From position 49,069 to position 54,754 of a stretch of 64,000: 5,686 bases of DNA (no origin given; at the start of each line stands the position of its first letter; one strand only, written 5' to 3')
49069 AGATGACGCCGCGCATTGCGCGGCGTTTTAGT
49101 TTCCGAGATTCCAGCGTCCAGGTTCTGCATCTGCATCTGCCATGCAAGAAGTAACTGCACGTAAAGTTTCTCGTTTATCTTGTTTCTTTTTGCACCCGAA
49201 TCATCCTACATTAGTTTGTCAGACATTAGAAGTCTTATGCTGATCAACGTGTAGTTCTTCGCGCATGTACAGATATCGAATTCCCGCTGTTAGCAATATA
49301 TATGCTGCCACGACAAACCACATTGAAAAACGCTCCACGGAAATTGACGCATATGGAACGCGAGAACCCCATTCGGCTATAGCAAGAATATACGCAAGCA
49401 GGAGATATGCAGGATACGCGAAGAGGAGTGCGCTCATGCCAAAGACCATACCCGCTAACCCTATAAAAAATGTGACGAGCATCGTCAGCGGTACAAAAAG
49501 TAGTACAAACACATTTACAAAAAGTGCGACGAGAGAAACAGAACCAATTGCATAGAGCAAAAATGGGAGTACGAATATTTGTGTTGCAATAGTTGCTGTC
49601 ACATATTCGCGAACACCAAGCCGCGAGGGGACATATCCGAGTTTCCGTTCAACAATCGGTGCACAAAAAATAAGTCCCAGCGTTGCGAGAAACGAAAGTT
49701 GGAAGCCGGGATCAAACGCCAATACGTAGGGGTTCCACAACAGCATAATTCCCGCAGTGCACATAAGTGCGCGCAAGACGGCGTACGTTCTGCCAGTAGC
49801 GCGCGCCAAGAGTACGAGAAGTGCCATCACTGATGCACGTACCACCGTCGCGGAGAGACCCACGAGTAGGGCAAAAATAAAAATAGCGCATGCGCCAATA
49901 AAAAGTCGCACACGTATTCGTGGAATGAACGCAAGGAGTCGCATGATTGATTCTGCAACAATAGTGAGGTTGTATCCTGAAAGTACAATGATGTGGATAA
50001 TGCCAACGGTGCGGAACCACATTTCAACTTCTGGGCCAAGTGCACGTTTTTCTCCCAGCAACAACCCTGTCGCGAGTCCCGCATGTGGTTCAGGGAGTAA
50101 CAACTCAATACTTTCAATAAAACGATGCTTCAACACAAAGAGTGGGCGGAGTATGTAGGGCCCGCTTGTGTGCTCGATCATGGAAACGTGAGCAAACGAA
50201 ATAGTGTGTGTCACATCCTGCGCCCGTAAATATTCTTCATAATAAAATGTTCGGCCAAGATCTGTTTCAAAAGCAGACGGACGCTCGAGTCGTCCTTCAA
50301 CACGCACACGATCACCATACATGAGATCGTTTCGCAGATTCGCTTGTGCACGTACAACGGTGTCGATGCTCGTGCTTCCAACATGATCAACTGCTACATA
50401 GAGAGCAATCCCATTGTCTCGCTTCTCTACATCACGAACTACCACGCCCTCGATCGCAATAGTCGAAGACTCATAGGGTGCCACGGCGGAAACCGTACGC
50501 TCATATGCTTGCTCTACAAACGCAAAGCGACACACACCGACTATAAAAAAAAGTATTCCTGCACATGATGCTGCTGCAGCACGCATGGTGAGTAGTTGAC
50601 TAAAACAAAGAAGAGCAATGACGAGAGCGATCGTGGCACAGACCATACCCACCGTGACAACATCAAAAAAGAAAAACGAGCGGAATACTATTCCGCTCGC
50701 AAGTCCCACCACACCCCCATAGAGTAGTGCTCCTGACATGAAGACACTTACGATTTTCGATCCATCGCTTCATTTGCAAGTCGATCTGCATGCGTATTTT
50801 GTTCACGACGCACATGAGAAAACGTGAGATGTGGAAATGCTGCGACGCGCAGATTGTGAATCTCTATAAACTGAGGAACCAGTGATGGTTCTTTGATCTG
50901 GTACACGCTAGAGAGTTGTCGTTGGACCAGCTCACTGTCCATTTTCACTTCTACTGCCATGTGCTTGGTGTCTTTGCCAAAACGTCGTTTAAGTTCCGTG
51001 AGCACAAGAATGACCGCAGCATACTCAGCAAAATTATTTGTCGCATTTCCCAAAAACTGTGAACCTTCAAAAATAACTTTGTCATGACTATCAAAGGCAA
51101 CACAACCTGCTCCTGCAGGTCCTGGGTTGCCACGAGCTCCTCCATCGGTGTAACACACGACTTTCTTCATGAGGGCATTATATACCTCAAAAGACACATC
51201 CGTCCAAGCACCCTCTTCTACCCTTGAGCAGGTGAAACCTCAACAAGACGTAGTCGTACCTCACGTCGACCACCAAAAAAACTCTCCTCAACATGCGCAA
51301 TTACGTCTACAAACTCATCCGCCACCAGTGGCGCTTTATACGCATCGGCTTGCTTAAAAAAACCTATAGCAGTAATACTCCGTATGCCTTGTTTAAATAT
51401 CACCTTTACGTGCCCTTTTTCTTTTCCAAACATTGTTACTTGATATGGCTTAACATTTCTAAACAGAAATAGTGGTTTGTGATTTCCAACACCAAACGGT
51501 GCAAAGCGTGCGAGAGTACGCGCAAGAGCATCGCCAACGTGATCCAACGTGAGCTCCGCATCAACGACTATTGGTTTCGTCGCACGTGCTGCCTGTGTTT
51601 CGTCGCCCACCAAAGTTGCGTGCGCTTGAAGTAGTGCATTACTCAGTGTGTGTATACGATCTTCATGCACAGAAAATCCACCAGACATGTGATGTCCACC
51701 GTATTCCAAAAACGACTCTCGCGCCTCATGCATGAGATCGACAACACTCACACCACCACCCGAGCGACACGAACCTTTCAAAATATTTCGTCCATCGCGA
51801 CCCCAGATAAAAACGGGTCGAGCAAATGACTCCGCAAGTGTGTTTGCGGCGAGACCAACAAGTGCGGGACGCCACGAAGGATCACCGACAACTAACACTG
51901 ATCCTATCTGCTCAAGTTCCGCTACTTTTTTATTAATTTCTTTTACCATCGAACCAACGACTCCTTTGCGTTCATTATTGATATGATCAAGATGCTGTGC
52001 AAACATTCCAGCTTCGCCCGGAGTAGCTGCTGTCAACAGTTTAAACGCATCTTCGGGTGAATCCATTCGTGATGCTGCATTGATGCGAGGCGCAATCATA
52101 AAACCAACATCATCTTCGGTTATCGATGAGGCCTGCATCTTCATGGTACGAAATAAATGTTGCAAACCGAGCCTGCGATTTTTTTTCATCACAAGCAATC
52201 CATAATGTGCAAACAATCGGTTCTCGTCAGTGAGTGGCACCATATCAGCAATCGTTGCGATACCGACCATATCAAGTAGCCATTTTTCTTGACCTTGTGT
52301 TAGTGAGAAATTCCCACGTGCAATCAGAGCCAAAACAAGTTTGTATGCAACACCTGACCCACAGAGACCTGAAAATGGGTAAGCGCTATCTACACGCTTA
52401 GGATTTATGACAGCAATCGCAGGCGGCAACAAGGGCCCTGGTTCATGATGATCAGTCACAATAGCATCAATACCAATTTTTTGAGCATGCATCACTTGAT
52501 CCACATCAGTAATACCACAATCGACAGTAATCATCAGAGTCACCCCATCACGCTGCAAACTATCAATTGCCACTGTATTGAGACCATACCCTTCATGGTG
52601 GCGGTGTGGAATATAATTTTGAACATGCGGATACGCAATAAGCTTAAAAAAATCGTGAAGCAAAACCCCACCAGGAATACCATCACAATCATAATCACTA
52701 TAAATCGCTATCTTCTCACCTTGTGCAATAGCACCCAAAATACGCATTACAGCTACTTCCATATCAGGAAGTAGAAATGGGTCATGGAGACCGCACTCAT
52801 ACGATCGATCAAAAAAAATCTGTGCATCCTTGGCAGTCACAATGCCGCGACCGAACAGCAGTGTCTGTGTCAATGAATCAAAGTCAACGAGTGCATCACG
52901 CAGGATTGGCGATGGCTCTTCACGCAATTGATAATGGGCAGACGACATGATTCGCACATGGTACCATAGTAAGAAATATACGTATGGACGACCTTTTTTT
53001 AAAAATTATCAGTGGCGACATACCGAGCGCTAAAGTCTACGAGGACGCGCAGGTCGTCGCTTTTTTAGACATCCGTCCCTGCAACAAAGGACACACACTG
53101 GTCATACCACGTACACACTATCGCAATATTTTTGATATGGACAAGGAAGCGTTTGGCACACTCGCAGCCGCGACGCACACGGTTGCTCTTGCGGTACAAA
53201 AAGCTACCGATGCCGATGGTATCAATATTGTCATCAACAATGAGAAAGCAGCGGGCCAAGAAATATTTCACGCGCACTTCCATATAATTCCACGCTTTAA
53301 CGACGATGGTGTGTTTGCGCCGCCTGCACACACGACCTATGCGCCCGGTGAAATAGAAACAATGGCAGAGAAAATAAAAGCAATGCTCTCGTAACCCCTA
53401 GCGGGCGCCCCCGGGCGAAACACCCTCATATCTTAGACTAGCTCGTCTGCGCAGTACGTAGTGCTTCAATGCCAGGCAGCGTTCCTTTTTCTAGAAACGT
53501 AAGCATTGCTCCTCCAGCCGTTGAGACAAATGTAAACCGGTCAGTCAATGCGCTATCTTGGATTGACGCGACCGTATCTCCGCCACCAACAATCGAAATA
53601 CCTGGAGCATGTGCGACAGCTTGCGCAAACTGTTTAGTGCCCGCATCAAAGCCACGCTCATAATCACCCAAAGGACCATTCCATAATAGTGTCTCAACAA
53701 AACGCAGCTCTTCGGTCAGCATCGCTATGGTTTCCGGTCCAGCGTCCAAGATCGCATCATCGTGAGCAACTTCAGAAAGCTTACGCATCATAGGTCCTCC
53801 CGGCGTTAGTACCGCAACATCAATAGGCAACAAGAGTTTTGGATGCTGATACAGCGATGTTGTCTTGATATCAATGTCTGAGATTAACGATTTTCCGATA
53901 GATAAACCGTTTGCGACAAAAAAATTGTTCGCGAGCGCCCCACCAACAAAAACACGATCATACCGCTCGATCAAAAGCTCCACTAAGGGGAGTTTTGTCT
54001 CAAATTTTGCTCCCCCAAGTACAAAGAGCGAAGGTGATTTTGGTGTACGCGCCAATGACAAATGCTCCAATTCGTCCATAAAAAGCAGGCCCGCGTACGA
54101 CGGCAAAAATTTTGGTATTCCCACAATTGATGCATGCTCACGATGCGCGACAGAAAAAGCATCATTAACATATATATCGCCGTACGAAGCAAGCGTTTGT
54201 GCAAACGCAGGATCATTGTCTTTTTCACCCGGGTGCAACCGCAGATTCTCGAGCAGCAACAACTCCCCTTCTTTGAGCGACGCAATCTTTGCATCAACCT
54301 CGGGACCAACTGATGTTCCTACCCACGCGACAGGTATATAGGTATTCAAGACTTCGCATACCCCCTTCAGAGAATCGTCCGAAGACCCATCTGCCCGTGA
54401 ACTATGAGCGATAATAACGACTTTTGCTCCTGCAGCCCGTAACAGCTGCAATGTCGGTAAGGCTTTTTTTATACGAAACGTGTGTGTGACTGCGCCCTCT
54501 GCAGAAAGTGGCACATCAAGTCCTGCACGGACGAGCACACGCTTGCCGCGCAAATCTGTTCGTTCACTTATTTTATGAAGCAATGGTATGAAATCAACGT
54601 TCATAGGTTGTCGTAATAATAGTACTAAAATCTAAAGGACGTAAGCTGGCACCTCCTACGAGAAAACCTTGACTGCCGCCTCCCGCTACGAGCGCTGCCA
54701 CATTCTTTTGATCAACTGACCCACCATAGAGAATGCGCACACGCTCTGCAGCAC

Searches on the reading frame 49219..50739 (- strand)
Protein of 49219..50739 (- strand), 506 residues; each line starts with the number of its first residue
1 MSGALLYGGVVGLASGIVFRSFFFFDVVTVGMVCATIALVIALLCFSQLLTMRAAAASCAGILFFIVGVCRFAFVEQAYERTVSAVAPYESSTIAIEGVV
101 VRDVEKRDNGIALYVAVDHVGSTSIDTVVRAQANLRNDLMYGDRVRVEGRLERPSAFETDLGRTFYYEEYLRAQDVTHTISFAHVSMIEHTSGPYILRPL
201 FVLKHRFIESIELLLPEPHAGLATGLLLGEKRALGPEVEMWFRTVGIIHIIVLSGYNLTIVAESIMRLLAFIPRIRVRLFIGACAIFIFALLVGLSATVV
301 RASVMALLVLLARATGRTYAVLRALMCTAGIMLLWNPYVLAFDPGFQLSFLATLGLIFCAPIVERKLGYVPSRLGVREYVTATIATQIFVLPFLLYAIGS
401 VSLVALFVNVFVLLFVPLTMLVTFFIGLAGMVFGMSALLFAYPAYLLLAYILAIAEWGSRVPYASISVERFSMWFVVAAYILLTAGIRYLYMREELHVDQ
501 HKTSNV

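Call 66: search_protein_families(library=pfam, proteins=[window:49219-50739:-], max_evalue=0.001)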
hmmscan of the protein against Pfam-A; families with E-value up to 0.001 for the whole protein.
window:49219-50739:- (506 aa): 2 families
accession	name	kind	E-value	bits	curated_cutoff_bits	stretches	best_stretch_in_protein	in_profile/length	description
PF03772.21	Competence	-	1.5e-47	162.7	23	1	226-491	1-268/270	Competence protein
PF13567.11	DUF4131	-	1.2e-14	54.8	31.6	1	32-181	9-158/165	Domain of unknown function (DUF4131)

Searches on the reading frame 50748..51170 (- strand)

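Call 66: search_protein_families(library=pfam, proteins=[window:50748-51170:-], max_evalue=0.001)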
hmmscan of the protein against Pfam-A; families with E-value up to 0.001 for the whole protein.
window:50748-51170:- (140 aa): 2 families
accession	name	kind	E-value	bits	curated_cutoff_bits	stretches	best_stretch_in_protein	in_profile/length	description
PF13456.12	RVT_3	-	4.9e-15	56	21.6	1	8-135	2-123/123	Reverse transcriptase-like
PF00075.30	RNase_H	-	3.7e-11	43.8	25.8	1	2-135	2-139/141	RNase H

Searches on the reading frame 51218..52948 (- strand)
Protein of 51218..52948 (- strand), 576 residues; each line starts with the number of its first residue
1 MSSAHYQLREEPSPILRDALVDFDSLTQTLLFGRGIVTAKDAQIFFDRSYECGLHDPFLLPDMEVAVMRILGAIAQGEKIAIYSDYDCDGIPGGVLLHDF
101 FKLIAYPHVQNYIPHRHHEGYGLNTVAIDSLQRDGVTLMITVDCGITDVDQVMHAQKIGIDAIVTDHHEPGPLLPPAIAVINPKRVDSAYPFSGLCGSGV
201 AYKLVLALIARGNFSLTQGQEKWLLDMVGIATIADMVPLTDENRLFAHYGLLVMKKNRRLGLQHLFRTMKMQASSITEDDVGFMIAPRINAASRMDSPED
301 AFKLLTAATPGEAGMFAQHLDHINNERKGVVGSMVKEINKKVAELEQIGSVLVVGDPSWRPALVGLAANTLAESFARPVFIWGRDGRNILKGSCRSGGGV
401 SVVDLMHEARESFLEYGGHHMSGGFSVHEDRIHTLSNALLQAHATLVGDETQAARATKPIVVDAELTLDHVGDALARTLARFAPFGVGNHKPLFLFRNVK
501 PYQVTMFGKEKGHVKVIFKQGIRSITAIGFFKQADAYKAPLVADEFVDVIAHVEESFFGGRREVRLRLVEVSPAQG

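Call 66: search_protein_families(library=pfam, proteins=[window:51218-52948:-], max_evalue=0.001)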
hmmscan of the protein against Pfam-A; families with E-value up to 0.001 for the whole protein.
window:51218-52948:- (576 aa): 3 families
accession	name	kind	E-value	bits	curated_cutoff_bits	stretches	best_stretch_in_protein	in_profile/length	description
PF01368.27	DHH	-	1.2e-21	77.7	28.1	1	79-209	1-104/125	DHH family, N-terminal domain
PF17768.7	RecJ_OB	-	3e-21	75.9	27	1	462-568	1-105/107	RecJ OB domain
PF02272.25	DHHA1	-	3.4e-09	37.5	25.9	1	350-441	3-98/102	DHHA1 domain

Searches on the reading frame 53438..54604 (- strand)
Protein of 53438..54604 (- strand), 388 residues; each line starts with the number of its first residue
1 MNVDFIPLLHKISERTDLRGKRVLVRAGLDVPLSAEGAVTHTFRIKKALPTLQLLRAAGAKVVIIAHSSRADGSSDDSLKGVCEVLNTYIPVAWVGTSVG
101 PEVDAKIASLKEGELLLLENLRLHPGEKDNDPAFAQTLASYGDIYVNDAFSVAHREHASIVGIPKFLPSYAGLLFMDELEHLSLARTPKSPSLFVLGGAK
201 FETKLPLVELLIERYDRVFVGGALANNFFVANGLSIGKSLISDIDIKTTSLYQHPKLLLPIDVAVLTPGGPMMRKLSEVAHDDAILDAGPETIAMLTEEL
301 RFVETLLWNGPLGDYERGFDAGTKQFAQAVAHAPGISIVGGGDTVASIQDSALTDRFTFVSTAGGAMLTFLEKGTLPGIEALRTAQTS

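Call 66: search_protein_families(library=pfam, proteins=[window:53438-54604:-], max_evalue=0.001)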
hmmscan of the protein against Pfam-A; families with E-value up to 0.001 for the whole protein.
window:53438-54604:- (388 aa): 1 family
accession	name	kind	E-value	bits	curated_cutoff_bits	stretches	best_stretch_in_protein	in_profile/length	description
PF00162.24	PGK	-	4.6e-107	358.7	27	1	16-372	4-377/379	Phosphoglycerate kinase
